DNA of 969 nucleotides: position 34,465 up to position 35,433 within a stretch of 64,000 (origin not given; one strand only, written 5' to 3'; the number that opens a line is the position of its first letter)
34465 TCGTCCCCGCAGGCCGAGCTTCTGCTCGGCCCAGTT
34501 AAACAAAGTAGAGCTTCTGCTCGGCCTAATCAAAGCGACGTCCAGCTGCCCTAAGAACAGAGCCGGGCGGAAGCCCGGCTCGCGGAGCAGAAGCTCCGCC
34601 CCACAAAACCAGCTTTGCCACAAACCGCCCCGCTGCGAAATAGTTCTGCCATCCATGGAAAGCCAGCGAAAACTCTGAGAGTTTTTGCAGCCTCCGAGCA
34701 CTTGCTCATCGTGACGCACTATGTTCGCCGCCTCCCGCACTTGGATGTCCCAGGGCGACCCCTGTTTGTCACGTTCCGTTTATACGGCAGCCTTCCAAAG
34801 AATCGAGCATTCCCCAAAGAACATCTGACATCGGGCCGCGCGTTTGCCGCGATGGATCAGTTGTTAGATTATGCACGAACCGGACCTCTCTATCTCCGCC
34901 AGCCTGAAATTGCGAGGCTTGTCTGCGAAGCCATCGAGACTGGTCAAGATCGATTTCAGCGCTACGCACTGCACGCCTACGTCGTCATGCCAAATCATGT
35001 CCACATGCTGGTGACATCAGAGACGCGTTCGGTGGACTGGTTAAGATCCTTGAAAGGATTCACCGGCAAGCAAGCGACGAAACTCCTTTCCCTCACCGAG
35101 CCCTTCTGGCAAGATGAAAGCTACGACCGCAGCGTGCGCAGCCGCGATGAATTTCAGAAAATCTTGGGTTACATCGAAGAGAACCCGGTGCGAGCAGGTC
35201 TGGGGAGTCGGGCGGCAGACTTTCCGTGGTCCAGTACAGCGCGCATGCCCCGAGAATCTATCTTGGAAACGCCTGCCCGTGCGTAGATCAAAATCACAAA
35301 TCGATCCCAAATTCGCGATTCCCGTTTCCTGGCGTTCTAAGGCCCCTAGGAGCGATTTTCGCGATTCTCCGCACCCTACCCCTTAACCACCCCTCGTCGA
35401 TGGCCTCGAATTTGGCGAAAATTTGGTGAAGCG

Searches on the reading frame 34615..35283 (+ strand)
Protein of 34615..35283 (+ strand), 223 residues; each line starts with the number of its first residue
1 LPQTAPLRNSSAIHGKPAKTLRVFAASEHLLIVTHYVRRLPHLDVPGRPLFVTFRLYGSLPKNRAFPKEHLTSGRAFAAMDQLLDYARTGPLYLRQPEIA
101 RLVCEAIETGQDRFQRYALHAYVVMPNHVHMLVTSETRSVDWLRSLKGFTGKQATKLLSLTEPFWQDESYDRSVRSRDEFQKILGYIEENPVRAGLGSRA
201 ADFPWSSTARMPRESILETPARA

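Call 33: search_protein_families(library=pfam, proteins=[window:34615-35283:+], max_evalue=0.01)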
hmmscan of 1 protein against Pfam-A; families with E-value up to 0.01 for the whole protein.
window:34615-35283:+ (223 aa): 1 family
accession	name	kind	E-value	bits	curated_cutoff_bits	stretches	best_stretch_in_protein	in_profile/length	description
PF01797.21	Y1_Tnp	-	0.0001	22.9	23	1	116-190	40-121/121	Transposase IS200 like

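Call 34: search_protein_families(library=ncbifam, proteins=[window:34615-35283:+], max_evalue=0.01)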
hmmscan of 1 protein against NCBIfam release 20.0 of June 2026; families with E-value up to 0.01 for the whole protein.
window:34615-35283:+ (223 aa): 2 families
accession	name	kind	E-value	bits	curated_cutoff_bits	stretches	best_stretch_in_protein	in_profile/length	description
NF047646.1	REP_Tyr_transpos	equivalog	2.7e-20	72.7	80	1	95-206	26-146/146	REP-associated tyrosine transposase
NF033573.1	transpos_IS200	equivalog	0.0042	17.3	55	1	116-188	46-125/126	IS200/IS605 family transposase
